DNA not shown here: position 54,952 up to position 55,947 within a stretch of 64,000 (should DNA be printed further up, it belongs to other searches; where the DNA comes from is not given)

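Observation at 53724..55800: Candidate new RNA cut-and-repair conflict system: ATPase + PIN nuclease + RNA ligase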

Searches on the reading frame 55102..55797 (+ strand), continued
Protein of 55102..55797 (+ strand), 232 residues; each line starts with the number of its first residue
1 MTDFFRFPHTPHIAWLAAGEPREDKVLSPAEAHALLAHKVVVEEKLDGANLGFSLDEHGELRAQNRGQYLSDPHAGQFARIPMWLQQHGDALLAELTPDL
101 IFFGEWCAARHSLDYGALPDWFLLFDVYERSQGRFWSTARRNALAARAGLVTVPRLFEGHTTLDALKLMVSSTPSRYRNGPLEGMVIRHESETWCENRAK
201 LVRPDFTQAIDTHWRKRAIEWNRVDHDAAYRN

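Call 59: search_dna_similar(query=window:55102-55797:+, collection=phages, mode=protein, max_evalue=0.001, max_rows=25)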
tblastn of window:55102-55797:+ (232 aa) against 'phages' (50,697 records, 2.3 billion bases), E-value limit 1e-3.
Records with a match: 105; places in all: 107; records where one place covers at least 80% of the query: 12.
Best place of each record, by identity: <60% 105.
By first word of the organism name: Staphylococcus 51; Bacillus 40; uncultured 3; Brevibacillus 3; Agrobacterium 2; Listeria 2; Caulobacter 1; Caudoviricetes 1; Rhizobium 1; Thermobifida 1.
By host as written in the record: Staphylococcus aureus 15; - 14; Bacillus anthracis Sterne 10; Staphylococcus sp. 8; Bacillus anthracis 5; Staphylococcus carnosus TM300 4; Brevibacillus laterosporus 3; Staphylococcus aureus XN108 3; and 31 more.
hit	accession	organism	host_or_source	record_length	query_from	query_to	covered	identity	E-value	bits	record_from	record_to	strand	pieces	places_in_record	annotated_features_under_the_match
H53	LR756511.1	uncultured phage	metagenomic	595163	7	224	94%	27.9%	8e-12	70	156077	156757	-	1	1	record has no annotation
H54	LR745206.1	uncultured phage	metagenomic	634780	7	211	88%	28.6%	6e-15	79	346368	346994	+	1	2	record has no annotation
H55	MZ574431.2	Caulobacter phage J4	Caulobacter vibrioides CB15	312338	4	215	91%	26.7%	6e-4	46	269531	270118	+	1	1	hypothetical protein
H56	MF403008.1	Agrobacterium phage Atu_ph07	Agrobacterium tumefaciens C58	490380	7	216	91%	26.2%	1e-6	55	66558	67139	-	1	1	hypothetical protein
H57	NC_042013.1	Agrobacterium phage Atu_ph07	Agrobacterium tumefaciens C58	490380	7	216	91%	26.2%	1e-6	55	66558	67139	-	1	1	hypothetical protein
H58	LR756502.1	uncultured phage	metagenomic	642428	1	216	93%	25.4%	9e-6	52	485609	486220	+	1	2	record has no annotation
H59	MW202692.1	Caudoviricetes sp.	Manatee Spring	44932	7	188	78%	28.0%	1e-5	51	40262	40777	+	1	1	ATP-dependent DNA ligase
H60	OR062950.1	Staphylococcus phage 357Saur119PP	Staphylococcus aureus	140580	41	227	81%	25.9%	4e-6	53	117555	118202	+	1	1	RNA ligase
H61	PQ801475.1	Staphylococcus phage vB_ScoM-YCP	Staphylococcus cohnii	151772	41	227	81%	25.9%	5e-6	53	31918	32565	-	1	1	hypothetical protein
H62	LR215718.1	Staphylococcus phage Stab20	-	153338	41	227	81%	25.9%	5e-6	52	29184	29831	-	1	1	g066c: RNA ligase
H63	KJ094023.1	Listeria phage LP-101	Listeria monocytogenes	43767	40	193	66%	31.0%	8e-9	61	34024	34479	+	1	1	putative RNA ligase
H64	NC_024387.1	Listeria phage LP-101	Listeria monocytogenes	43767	40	193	66%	31.0%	8e-9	61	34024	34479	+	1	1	RNA ligase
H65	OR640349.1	Staphylococcus phage vB_SauM-T-SE-G1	Staphylococcus sp.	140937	41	227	81%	25.5%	4e-6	53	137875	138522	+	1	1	RNA ligase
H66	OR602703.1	Staphylococcus phage vB_SauM-V1SA15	Staphylococcus aureus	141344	41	227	81%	25.5%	4e-6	53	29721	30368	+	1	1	RNA ligase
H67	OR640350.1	Staphylococcus phage vB_SauM-T-SE-G2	Staphylococcus sp.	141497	41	227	81%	25.5%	4e-6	53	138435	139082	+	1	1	RNA ligase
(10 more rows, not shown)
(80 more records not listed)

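Call 60: get_annotated_region(hit=H35, flank=5000)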
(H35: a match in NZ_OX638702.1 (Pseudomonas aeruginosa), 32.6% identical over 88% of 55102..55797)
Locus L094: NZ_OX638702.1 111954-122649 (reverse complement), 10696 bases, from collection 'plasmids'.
description: Pseudomonas aeruginosa strain 4782MK isolate 4782MK plasmid p4782_002, complete sequence
organism: Pseudomonas aeruginosa (NCBI taxid 287)
taxonomy: Bacteria; Pseudomonadota; Gammaproteobacteria; Pseudomonadales; Pseudomonadaceae; Pseudomonas; Pseudomonas aeruginosa
host: -; source: Homo sapiens,blood; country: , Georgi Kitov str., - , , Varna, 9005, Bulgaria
typing (MOB-suite, as given by PLSDB): non-mobilizable
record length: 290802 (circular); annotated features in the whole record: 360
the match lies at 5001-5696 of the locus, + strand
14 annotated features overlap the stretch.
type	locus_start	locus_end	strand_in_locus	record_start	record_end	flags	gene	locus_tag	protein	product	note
CDS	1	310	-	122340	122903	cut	-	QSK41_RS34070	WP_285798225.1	hypothetical protein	-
CDS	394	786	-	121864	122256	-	-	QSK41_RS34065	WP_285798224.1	hypothetical protein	-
CDS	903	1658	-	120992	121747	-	istB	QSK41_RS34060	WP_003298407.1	IS21-like element helper ATPase IstB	-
CDS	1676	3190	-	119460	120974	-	istA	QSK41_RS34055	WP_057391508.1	IS21 family transposase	-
CDS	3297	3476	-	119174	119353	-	-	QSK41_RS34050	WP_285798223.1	hypothetical protein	-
CDS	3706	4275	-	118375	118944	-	-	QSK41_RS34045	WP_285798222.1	hypothetical protein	-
CDS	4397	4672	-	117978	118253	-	-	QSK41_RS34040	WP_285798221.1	hypothetical protein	-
CDS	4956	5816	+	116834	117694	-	-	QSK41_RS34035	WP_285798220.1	RNA ligase family protein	-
CDS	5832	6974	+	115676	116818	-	-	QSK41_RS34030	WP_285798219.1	AAA family ATPase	-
CDS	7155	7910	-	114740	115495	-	istB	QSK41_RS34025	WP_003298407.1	IS21-like element helper ATPase IstB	-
CDS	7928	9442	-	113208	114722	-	istA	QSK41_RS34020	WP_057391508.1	IS21 family transposase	-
CDS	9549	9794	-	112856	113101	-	-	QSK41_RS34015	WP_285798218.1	hypothetical protein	-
CDS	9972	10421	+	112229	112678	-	-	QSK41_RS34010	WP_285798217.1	hypothetical protein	-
CDS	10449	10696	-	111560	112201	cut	-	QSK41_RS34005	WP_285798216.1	SOS response-associated peptidase family protein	GO:0006974 - DNA damage response [Evidence IEA]; GO:0018142 - protein-DNA covalent cross-linking [Evidence IEA]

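Call 61: get_annotated_region(hit=H36, flank=5000)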
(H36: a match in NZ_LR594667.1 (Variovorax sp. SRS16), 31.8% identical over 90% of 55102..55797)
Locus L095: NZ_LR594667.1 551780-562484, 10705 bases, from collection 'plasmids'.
description: Variovorax sp. SRS16 plasmid 2
organism: Variovorax sp. SRS16 (NCBI taxid 282217)
taxonomy: Bacteria; Pseudomonadota; Betaproteobacteria; Burkholderiales; Comamonadaceae; Variovorax; Variovorax sp. SRS16
host: -; source: linuron-contaminated soil; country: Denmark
typing (MOB-suite, as given by PLSDB): non-mobilizable
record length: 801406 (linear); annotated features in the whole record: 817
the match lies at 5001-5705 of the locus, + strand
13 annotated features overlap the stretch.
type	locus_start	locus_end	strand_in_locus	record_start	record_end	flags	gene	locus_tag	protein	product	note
CDS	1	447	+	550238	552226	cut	-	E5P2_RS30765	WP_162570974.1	invasin domain 3-containing protein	-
CDS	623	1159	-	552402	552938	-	-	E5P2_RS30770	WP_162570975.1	outer membrane beta-barrel protein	-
CDS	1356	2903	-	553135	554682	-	-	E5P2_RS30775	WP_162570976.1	hypothetical protein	-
CDS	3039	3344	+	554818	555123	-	-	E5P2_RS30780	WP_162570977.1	hypothetical protein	-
CDS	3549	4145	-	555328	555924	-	-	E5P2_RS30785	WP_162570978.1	HAD family hydrolase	-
CDS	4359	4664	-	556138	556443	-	-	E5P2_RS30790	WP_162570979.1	hypothetical protein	-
CDS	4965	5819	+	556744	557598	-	-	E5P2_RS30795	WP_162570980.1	RNA ligase family protein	-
CDS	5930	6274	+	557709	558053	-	-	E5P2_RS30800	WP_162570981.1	hypothetical protein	-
CDS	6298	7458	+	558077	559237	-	-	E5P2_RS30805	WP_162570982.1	AAA family ATPase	-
CDS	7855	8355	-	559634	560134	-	-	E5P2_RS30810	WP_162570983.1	hypothetical protein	-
CDS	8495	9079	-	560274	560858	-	-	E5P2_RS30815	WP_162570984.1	hypothetical protein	-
CDS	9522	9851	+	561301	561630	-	-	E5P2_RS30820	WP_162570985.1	hypothetical protein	-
CDS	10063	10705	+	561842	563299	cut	-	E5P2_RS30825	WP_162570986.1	transposase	-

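Call 62: get_annotated_region(hit=H26, flank=5000)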
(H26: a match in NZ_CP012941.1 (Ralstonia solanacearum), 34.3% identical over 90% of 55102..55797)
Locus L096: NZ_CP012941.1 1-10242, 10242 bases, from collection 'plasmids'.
description: Ralstonia solanacearum strain UW163 plasmid pUW163a, complete sequence
organism: Ralstonia solanacearum (NCBI taxid 305)
taxonomy: Bacteria; Pseudomonadota; Betaproteobacteria; Burkholderiales; Burkholderiaceae; Ralstonia; Ralstonia solanacearum
host: -; source: plantain,cell culture; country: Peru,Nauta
typing (MOB-suite, as given by PLSDB): mobilizable; replicon rep_cluster_213; relaxase MOBP
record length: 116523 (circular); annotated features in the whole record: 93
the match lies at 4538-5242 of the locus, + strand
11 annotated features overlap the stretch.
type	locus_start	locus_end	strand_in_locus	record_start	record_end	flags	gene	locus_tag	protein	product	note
CDS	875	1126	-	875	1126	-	-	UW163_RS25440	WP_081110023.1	hypothetical protein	-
CDS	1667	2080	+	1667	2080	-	-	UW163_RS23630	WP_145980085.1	hypothetical protein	-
CDS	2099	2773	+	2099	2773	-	-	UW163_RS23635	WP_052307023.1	AraC family transcriptional regulator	GO:0006355 - regulation of DNA-templated transcription [Evidence IEA]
CDS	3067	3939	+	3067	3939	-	-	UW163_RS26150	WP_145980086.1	hypothetical protein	-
CDS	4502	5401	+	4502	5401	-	-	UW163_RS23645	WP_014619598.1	RNA ligase family protein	-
CDS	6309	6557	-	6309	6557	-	-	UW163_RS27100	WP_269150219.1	hypothetical protein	-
CDS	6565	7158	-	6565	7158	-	-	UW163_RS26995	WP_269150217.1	ATP-binding protein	-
CDS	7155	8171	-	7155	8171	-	istA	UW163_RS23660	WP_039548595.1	IS21 family transposase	-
CDS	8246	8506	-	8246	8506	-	-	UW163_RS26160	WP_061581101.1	hypothetical protein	-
CDS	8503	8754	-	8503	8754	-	-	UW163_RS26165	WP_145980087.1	hypothetical protein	-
CDS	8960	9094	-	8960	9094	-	-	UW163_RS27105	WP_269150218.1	hypothetical protein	-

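Call 63: get_annotated_region(hit=H43, flank=5000)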
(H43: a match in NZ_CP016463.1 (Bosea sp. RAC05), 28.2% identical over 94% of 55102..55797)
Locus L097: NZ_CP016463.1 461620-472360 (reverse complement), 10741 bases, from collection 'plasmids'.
description: Bosea sp. RAC05 plasmid pBSY19_1, complete sequence
organism: Bosea sp. RAC05 (NCBI taxid 1842539)
taxonomy: Bacteria; Pseudomonadota; Alphaproteobacteria; Hyphomicrobiales; Boseaceae; Bosea; Bosea sp. RAC05
host: -; source: Microbial isolate,Algal phycosphere; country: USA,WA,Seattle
typing (MOB-suite, as given by PLSDB): non-mobilizable
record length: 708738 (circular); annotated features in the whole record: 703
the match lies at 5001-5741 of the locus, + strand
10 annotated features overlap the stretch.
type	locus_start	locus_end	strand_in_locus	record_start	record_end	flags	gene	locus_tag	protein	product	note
CDS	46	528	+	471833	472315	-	-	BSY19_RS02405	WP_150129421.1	hypothetical protein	-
CDS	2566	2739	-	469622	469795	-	-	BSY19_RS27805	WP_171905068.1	hypothetical protein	-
CDS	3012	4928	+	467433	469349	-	-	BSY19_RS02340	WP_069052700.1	MHYT domain-containing protein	-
CDS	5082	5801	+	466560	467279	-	-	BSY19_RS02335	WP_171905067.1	RNA ligase family protein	-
CDS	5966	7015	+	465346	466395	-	-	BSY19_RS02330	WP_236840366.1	AAA family ATPase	-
CDS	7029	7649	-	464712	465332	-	-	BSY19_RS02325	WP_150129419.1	hypothetical protein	-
CDS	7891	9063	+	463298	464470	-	-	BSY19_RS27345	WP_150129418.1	hypothetical protein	-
CDS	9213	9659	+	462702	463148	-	-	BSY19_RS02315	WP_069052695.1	hypothetical protein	-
CDS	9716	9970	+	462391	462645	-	-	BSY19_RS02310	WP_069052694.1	hypothetical protein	-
CDS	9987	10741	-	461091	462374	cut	-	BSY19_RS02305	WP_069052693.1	hypothetical protein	-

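Call 64: search_protein_families(library=pfam, proteins=[L094:5832-6971:+, L095:6298-7455:+, L097:5966-7012:+, L094:4956-5813:+], max_evalue=0.01)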
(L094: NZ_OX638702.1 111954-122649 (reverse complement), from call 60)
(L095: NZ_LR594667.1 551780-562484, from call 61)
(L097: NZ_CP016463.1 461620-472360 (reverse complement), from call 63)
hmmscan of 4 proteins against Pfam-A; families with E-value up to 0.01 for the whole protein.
L094:5832-6971:+ (380 aa): 2 families
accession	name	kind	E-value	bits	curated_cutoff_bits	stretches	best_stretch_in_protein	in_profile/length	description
PF13671.12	AAA_33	-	7e-18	65.7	27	1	239-364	1-141/143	AAA domain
PF01966.28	HD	-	3.2e-05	24.6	22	1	47-140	1-89/116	HD domain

L095:6298-7455:+ (386 aa): 2 families
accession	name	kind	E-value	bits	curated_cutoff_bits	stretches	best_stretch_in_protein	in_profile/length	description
PF13671.12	AAA_33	-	5.6e-13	49.8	27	1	241-359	1-134/143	AAA domain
PF01966.28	HD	-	2.4e-06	28.2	22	1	76-174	25-112/116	HD domain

L097:5966-7012:+ (349 aa): 3 families
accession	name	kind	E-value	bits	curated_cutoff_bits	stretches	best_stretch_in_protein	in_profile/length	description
PF13671.12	AAA_33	-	3.2e-17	63.6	27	1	187-309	1-143/143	AAA domain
PF08433.16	KTI12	-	5.9e-06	26.4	22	1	187-310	3-141/271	Chromatin associated protein KTI12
PF01966.28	HD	-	0.00017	22.3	22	1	14-93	18-90/116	HD domain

L094:4956-5813:+ (286 aa): 1 family
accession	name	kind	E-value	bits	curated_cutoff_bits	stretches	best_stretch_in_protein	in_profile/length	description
PF09414.15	RNA_ligase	-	1e-33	117.3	27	1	48-239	3-171/171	RNA ligase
